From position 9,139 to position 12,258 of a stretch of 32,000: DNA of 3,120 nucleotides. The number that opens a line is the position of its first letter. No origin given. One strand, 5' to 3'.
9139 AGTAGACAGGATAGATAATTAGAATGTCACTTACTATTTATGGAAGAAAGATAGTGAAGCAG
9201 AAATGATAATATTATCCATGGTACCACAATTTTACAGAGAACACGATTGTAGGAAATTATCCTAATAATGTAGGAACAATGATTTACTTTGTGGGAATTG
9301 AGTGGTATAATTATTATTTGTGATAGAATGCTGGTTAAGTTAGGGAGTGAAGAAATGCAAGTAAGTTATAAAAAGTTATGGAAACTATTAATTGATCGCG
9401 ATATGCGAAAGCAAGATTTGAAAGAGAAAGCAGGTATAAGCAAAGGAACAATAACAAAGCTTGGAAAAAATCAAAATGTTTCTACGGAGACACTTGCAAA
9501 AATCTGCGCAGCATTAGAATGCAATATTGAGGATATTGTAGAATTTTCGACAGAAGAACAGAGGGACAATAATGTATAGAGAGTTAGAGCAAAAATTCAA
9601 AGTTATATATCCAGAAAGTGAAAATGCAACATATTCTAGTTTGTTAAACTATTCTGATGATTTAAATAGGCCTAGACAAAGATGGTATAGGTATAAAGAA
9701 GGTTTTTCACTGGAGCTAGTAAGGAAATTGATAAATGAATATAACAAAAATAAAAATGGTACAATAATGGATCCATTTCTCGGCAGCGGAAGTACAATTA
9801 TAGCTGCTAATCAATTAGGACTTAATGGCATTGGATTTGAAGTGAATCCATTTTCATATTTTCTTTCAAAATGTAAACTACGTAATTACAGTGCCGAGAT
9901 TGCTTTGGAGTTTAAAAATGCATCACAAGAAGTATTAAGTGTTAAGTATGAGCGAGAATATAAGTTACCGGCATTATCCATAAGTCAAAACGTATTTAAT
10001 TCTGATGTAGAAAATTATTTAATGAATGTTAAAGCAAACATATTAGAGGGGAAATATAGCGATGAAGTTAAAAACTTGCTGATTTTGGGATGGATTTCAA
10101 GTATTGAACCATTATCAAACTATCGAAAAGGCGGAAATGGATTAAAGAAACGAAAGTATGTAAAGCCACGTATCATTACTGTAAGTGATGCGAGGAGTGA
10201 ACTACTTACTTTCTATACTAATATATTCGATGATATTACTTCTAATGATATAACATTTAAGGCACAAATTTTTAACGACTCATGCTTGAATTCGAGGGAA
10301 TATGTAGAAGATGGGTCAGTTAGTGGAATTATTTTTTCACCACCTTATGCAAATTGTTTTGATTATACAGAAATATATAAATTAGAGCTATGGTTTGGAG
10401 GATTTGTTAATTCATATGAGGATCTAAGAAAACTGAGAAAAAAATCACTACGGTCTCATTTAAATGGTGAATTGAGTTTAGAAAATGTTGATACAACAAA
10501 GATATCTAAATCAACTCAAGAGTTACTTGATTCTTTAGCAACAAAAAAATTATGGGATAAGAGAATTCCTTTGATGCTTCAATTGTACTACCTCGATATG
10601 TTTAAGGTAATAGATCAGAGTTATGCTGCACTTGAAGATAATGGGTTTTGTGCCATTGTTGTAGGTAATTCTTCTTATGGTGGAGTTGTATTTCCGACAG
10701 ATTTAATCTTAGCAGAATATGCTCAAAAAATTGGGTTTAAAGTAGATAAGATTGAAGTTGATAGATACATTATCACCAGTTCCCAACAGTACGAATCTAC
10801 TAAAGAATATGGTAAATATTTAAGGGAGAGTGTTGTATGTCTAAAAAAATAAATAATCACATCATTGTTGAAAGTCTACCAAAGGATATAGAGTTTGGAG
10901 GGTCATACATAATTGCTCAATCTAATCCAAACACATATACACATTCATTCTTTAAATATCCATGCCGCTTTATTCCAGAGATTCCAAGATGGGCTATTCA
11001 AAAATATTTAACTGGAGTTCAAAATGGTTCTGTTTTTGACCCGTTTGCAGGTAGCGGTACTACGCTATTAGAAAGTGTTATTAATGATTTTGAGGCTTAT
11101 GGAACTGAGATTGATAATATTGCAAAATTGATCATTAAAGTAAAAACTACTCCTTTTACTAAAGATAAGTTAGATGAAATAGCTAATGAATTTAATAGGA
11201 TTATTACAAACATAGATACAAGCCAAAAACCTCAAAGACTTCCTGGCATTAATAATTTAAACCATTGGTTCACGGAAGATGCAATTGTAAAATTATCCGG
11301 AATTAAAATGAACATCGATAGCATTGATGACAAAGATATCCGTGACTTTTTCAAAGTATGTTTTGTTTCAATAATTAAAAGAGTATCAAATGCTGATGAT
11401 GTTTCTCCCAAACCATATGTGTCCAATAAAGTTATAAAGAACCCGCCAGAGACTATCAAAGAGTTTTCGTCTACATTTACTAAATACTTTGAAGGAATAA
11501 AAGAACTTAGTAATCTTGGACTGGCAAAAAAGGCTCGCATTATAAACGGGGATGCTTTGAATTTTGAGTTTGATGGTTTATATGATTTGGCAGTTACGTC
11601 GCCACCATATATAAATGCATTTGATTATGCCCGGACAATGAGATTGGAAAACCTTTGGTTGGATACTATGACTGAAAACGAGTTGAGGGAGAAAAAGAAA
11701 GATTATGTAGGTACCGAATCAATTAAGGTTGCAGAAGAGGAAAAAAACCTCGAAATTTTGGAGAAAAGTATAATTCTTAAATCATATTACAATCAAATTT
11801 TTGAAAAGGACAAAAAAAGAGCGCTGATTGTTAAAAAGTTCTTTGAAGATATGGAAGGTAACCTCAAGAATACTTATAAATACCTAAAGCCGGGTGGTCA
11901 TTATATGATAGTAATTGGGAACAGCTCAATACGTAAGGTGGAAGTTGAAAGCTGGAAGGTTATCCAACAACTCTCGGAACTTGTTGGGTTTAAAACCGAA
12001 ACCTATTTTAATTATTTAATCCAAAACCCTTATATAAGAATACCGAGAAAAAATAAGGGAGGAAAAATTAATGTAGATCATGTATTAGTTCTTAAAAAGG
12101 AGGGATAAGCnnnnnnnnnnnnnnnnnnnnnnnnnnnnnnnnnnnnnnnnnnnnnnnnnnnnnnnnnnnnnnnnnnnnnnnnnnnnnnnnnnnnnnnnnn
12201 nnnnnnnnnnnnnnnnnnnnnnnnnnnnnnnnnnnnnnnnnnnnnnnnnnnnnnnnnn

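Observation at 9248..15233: Uncharacterised variant of a BsuMI/LlaJI-type R-M system: controller + twin amino-MTases + three-part McrBC-like restriction complex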

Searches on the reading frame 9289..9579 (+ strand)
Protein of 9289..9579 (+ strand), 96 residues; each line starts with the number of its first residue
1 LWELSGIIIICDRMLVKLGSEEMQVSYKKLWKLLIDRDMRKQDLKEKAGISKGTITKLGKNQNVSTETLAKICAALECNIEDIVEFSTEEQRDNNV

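Call 3: search_protein_families(library=pfam, proteins=[window:9289-9579:+], max_evalue=0.01)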
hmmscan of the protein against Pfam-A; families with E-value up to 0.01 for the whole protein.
window:9289-9579:+ (96 aa): 2 families
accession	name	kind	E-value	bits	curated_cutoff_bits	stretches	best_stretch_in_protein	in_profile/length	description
PF13443.12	HTH_26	-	7e-21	74.7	22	1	29-88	1-62/63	Cro/C1-type HTH DNA-binding domain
PF01381.28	HTH_3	-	6e-07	29.9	23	1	34-82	5-54/55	Helix-turn-helix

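Call 4: search_protein_families(library=ncbifam, proteins=[window:9289-9579:+], max_evalue=0.01)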
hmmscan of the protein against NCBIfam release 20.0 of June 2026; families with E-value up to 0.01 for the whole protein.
window:9289-9579:+ (96 aa): 5 families
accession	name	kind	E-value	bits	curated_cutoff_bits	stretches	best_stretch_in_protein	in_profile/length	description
NF000090.1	trans_reg_VanU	equivalog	7.2e-25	87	150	1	23-89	1-67/75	glycopeptide resistance transcriptional regulator VanU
NF010465.0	PRK13890.1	equivalog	1.5e-05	25.1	96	1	26-86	6-67/121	conjugal transfer protein TrbA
NF006015.0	PRK08154.1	subfamily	3.5e-05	23.1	204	1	36-93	41-99/314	anaerobic benzoate catabolism transcriptional regulator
NF047948.1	male_kill_WMK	equivalog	0.0013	18.2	300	1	28-93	165-231/300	WO male-killing family protein Wmk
NF041951.1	phage_RstR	subfamily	0.0064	16.7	80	1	28-95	5-73/108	RstR family transcriptional repressor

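Call 5: search_protein_families(library=padloc, proteins=[window:9289-9579:+], max_evalue=0.01)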
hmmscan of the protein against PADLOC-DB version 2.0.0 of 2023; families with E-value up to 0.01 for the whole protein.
window:9289-9579:+ (96 aa): 8 families
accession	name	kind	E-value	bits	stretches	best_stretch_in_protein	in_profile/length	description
PDLC02926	HTH_VI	-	4.8e-06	24.7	1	37-92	13-69/92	-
PDLC03946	RmrA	-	0.00042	17.2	1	37-81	14-59/357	-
PDLC04775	PDC-M69A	-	0.00061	18.3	1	29-94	11-77/113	-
PDLC03951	RmrA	-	0.001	16.1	1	28-90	11-74/400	-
PDLC03665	Control_protein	-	0.0031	15.8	1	31-88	14-73/77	control protein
PDLC04758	PDC-M64B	-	0.0032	15.9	1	28-83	33-89/123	-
PDLC04760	PDC-M64C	-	0.0046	15.3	1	28-85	29-87/93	-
PDLC03949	RmrA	-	0.0084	13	1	37-84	14-62/363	-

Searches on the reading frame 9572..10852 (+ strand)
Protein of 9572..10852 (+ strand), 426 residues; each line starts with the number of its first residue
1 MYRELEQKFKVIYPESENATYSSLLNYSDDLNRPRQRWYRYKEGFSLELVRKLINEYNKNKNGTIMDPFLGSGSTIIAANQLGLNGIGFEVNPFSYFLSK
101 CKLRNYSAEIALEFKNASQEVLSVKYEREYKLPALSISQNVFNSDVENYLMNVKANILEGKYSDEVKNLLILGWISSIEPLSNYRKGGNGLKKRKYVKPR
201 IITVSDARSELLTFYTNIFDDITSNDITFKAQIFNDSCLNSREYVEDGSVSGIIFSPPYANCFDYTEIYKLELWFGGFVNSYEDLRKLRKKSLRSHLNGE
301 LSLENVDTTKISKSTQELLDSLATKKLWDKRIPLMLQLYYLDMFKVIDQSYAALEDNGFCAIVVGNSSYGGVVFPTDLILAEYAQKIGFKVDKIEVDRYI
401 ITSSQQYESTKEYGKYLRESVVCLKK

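Call 3: search_protein_families(library=pfam, proteins=[window:9572-10852:+], max_evalue=0.01)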
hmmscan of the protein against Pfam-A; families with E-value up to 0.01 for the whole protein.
window:9572-10852:+ (426 aa): 2 families
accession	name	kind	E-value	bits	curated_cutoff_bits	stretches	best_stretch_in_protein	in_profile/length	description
PF01555.25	N6_N4_Mtase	-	3.1e-14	53.9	26.7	1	39-93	160-213/221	DNA methylase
PF02086.21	MethyltransfD12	-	1.1e-05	25.7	22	1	49-120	8-79/253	D12 class N6 adenine-specific DNA methyltransferase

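Call 4: search_protein_families(library=ncbifam, proteins=[window:9572-10852:+], max_evalue=0.01)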
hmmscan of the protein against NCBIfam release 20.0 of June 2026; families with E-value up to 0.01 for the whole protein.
window:9572-10852:+ (426 aa): 5 families
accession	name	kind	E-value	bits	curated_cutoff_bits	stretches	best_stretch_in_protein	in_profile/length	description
TIGR01177.1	TIGR01177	hypoth_equivalog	9.7e-06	25.1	316.55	1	32-91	153-212/330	TIGR01177 family methyltransferase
TIGR02987.1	met_A_Alw26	exception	2e-05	23.6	353.5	0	47-145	14-109/523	Alw26I/Eco31I/Esp3I family type II restriction adenine-specific DNA-methyltransferase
NF010253.0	PRK13699.1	subfamily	0.00069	19.4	244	1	50-91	153-193/226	DNA methyltransferase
NF050803.1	DnaMtaseCcrMCaul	equivalog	0.0013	17.7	830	0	59-96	203-240/350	adenine-specific DNA-methyltransferase CcrM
NF008572.0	PRK11524.1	equivalog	0.0048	16.1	292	0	49-93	203-246/294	adenine-specific DNA-methyltransferase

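Call 5: search_protein_families(library=padloc, proteins=[window:9572-10852:+], max_evalue=0.01)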
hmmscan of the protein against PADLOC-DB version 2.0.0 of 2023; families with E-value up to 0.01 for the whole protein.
window:9572-10852:+ (426 aa): 50 families (the best 25 are shown)
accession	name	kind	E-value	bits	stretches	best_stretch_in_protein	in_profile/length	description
PDLC03224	MTase_II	-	2.2e-118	394.2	1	6-426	23-480/481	Type II methyltransferase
PDLC03306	MTase_II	-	4.6e-31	106.2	1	26-398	21-398/422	Type II methyltransferase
PDLC03389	MTase_II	-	5.9e-31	105.7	1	19-396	40-423/445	Type II methyltransferase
PDLC03322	MTase_II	-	1.8e-22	77.8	1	48-392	49-403/446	Type II methyltransferase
PDLC03369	MTase_II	-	2.3e-21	74.1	2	35-111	114-189/532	Type II methyltransferase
PDLC03239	MTase_II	-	5.3e-21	72.8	1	38-296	68-332/442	Type II methyltransferase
PDLC03362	MTase_II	-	2.1e-18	64.4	1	37-424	45-434/438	Type II methyltransferase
PDLC03353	MTase_II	-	3.6e-18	64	2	41-103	189-250/260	Type II methyltransferase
PDLC03350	MTase_II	-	5.7e-13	46.9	2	44-94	237-286/312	Type II methyltransferase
PDLC03364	MTase_II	-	1.8e-12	44.9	1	41-278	38-268/380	Type II methyltransferase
PDLC03377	MTase_II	-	1.8e-12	44.6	1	39-285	99-353/504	Type II methyltransferase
PDLC03371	MTase_II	-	4.9e-12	43.9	1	45-105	195-254/260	Type II methyltransferase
PDLC03376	MTase_II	-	1.2e-11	42.9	1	339-398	158-217/249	Type II methyltransferase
PDLC03387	MTase_II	-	1.3e-11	42.2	2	45-104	218-276/289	Type II methyltransferase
PDLC03249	MTase_II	-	1.1e-10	39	1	61-225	138-307/541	Type II methyltransferase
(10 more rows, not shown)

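Call 41: search_solved_structures(query=window:9572-10852:+, max_evalue=0.01)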
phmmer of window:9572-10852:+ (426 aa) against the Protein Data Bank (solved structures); distinct sequences matched with E-value up to 0.01: 8.
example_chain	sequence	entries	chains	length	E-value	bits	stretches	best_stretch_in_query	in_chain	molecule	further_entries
5hek_A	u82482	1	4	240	3.8e-06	29.2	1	42-102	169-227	Adenine specific DNA methyltransferase (DpnA)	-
5hfj_A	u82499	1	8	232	4.7e-06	28.9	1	42-100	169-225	Adenine specific DNA methyltransferase (DpnA)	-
9c3u_A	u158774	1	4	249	0.00092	21.4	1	47-93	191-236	Methyltransferase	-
8urk_A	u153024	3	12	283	0.001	21.2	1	47-94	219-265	Methyltransferase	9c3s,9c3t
6zxw_G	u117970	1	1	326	0.0016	20.6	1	21-91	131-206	tRNA (Guanine(10)-N2)-dimethyltransferase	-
2zie_A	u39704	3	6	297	0.0017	20.5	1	41-102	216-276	Putative modification methylase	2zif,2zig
6zxv_A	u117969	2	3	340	0.0017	20.5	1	21-91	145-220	tRNA (Guanine(10)-N2)-dimethyltransferase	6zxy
1g60_A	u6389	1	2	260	0.002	20.3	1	48-93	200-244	Adenine-specific Methyltransferase MboIIA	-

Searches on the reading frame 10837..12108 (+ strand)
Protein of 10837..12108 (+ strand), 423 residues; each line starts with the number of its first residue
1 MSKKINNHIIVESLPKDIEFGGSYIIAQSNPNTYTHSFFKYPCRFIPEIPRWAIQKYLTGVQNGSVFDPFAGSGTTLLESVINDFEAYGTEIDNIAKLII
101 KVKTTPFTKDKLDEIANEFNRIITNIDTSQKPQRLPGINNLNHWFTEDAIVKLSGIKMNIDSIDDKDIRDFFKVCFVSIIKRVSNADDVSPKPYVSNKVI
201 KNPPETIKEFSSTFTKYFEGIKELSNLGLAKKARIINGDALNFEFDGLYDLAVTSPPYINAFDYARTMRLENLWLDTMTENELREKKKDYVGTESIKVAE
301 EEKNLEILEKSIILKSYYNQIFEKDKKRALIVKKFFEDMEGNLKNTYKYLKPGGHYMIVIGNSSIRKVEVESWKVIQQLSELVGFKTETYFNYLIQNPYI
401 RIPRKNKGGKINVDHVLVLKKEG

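Call 3: search_protein_families(library=pfam, proteins=[window:10837-12108:+], max_evalue=0.01)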
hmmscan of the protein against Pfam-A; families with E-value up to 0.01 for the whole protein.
window:10837-12108:+ (423 aa): 2 families
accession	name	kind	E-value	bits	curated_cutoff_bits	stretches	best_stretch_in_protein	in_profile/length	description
PF01555.25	N6_N4_Mtase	-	4e-11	43.7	26.7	2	15-96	135-215/221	DNA methylase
PF01170.24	UPF0020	-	0.00046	20.4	22.3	0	58-88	23-54/197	RMKL-like, methyltransferase domain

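Call 4: search_protein_families(library=ncbifam, proteins=[window:10837-12108:+], max_evalue=0.01)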
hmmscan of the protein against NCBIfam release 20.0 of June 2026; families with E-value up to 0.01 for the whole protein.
window:10837-12108:+ (423 aa): 2 families
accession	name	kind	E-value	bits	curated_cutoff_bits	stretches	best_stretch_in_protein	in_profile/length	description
NF040721.1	Trm14_Arch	equivalog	0.00021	20.5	280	0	213-259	252-300/370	tRNA (guanine(6)-N2)-methyltransferase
NF040850.1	Trm14_Thcoccales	equivalog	0.0058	15.6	480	0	58-101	213-256/365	tRNA (guanine(6)-N2)-methyltransferase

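Call 5: search_protein_families(library=padloc, proteins=[window:10837-12108:+], max_evalue=0.01)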
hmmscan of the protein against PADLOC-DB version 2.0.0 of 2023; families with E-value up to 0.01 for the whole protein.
window:10837-12108:+ (423 aa): 27 families (the best 25 are shown)
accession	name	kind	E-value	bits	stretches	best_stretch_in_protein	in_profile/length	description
PDLC03362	MTase_II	-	4.6e-145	481.8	1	9-421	17-436/438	Type II methyltransferase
PDLC03322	MTase_II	-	6.6e-52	174.9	1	24-421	25-434/446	Type II methyltransferase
PDLC03239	MTase_II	-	3.5e-38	129.5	2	34-311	64-348/442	Type II methyltransferase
PDLC03380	MTase_II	-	1.9e-30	104.4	2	27-132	23-126/393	Type II methyltransferase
PDLC03224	MTase_II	-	1.9e-28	97.6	1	27-388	59-447/481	Type II methyltransferase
PDLC03364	MTase_II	-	2e-27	94.2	1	30-283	27-273/380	Type II methyltransferase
PDLC03369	MTase_II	-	9.8e-21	72.1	1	32-379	111-488/532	Type II methyltransferase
PDLC03377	MTase_II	-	1.8e-20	71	1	34-364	94-446/504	Type II methyltransferase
PDLC03360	MTase_II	-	2.5e-19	67.6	1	32-384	33-405/441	Type II methyltransferase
PDLC03389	MTase_II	-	1e-18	65.3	1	246-387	277-418/445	Type II methyltransferase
PDLC03306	MTase_II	-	1.2e-16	58.7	1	35-387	30-391/422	Type II methyltransferase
PDLC03353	MTase_II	-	5.7e-16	56.8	2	34-103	182-249/260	Type II methyltransferase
PDLC03350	MTase_II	-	5.3e-12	43.8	2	41-103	234-294/312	Type II methyltransferase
PDLC03325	MTase_II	-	1.7e-11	41.5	1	40-282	71-325/426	Type II methyltransferase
PDLC04134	mad2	-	6.1e-11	39.8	1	224-376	333-412/492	mads_2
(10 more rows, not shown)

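Call 42: search_solved_structures(query=window:10837-12108:+, max_evalue=0.01)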
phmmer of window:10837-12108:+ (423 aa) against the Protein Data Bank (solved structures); distinct sequences matched with E-value up to 0.01: 0.

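Call 71: search_dna_similar(query=window:10837-12108:+, collection=plasmids, mode=protein, max_rows=15)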
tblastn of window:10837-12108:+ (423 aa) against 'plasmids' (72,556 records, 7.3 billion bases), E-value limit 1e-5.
Records with a match: 58; places in all: 70; records where one place covers at least 80% of the query: 48.
Best place of each record, by identity: <60% 58.
By first word of the organism name: Deinococcus 14; Rhizobium 5; Erwinia 5; Lactococcus 3; Clostridium 2; Sinorhizobium 2; Bradyrhizobium 2; Salmonella 2; Cryobacterium 1; Geobacillus 1; and 21 more.
By predicted mobility (MOB-suite, as given by PLSDB): non-mobilizable 35; conjugative 12; mobilizable 11.
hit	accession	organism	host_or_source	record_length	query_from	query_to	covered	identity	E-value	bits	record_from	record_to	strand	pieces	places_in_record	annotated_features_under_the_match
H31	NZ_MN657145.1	Cryobacterium sp.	-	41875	11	421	97%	32.1%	1e-60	220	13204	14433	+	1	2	modification methylase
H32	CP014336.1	Geobacillus thermoleovorans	Single cell,soil near hot water effluent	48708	8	423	98%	29.4%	4e-38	154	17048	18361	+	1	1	hypothetical protein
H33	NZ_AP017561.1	Pseudanabaena sp. ABRG5-3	-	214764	36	420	91%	30.5%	6e-45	174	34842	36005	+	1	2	DNA methyltransferase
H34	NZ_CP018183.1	Liquorilactobacillus nagelii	cell culture,water kefir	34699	10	423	98%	27.1%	5e-30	130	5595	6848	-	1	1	DNA methyltransferase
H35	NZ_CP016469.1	Latilactobacillus curvatus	cell culture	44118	10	423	98%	26.9%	7e-30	130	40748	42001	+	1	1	DNA methyltransferase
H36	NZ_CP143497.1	Clostridium perfringens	pig,fecal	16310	34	422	92%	28.4%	1e-33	141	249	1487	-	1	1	DNA adenine methylase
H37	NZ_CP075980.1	Clostridium perfringens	feces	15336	34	422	92%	28.4%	2e-33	140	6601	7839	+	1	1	DNA adenine methylase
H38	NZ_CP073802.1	Macrococcoides caseolyticum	cattle,pure culture,nasal swab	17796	10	422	98%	26.1%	2e-32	137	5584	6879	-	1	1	hypothetical protein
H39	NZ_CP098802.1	Rhizobium anhuiense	Trifolium dubium,Cell culture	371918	17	423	96%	25.9%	4e-21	103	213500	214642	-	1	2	DNA methyltransferase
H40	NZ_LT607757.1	Methanobacterium congolense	-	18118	62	421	85%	29.2%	1e-22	108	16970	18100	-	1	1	none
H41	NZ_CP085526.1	Sinorhizobium meliloti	Medicago,cell culture,lupulina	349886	29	422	93%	26.5%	3e-31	134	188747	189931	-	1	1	DNA methyltransferase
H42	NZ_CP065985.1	Lactococcus lactis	-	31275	34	421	92%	26.5%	2e-25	117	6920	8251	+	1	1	site-specific DNA-methyltransferase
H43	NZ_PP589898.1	Lactococcus sp.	Bacterial culture,Dairy environment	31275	34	421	92%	26.5%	2e-25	117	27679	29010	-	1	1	site-specific DNA-methyltransferase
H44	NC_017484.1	Lactococcus lactis subsp. lactis CV56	Homo sapiens,vagina of healthy women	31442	34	421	92%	26.5%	2e-25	117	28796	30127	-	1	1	site-specific DNA-methyltransferase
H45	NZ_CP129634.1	Priestia aryabhattai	bacterial culture,soil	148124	33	421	92%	26.4%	4e-28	124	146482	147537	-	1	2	DNA methyltransferase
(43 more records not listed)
